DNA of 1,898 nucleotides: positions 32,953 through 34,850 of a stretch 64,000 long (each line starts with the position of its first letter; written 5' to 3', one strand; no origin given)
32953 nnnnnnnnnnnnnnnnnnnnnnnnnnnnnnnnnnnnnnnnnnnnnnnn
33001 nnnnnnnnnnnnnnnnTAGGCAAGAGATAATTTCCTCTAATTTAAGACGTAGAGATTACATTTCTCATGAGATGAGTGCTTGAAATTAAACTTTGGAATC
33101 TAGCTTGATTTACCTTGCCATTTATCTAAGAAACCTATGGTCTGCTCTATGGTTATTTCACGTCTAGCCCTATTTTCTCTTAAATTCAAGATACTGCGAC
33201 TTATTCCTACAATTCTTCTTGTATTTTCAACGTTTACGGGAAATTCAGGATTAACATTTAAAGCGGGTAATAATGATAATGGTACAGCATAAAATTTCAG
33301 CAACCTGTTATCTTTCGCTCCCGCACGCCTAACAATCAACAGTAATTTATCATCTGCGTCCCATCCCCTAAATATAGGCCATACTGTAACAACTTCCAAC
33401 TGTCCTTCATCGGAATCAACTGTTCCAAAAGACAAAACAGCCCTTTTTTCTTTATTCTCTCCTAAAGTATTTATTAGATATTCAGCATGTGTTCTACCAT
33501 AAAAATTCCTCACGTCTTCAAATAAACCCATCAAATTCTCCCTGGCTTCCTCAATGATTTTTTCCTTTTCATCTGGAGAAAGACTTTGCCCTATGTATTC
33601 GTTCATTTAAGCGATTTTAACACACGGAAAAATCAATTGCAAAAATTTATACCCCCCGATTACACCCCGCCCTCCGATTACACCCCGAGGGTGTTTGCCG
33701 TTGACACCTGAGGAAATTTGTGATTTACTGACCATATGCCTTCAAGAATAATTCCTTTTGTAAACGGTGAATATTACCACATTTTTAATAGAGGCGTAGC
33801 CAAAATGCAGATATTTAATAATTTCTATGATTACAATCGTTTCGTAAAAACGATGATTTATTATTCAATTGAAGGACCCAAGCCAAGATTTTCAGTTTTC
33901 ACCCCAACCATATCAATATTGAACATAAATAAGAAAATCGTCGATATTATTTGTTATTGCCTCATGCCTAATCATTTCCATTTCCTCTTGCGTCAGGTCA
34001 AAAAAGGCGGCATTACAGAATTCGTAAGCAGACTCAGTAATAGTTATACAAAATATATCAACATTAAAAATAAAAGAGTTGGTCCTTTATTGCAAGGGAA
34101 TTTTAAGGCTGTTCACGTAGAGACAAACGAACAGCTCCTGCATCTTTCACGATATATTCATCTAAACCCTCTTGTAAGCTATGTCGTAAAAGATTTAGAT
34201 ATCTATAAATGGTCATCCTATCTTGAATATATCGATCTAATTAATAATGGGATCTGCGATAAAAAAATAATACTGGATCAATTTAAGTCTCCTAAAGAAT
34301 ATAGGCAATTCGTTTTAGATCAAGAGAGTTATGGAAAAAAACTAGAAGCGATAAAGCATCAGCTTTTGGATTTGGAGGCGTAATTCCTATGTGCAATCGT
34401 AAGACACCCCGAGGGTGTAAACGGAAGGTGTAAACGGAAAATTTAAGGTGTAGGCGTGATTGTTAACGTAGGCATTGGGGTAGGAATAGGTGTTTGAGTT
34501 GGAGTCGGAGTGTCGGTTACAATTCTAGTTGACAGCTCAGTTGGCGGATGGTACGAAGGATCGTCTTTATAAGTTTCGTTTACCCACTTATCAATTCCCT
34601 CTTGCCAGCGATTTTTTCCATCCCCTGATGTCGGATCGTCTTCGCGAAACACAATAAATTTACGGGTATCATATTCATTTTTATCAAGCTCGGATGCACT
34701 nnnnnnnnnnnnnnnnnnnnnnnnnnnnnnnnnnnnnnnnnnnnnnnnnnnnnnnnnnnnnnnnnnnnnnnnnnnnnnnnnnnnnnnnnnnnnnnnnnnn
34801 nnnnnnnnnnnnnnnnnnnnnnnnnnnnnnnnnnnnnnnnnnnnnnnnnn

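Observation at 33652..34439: Compact RAYT (REP-associated tyrosine transposase) unit bounded by identical hairpins and tandem terminal repeats, overlapping the 3' end of the PBP1A gene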

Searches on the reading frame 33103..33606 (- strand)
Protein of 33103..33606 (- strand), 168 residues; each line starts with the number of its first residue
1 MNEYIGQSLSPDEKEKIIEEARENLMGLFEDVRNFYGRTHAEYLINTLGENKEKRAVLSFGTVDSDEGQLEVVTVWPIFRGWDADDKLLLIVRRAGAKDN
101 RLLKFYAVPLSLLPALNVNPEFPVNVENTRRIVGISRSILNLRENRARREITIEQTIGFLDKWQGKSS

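Call 3: search_protein_families(library=pfam, proteins=[window:33103-33606:-], max_evalue=1)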
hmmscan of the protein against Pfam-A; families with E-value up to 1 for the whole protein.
window:33103-33606:- (168 aa): 0 families

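Call 4: search_protein_families(library=ncbifam, proteins=[window:33103-33606:-], max_evalue=1)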
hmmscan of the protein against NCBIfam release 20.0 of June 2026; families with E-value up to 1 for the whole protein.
window:33103-33606:- (168 aa): 0 families

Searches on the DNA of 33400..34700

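Call 72: search_rna_families(source=window, start=33400, end=34700, threshold=evalue, max_evalue=1)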
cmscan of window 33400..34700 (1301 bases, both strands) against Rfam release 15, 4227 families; matches with E-value up to 1: 0.
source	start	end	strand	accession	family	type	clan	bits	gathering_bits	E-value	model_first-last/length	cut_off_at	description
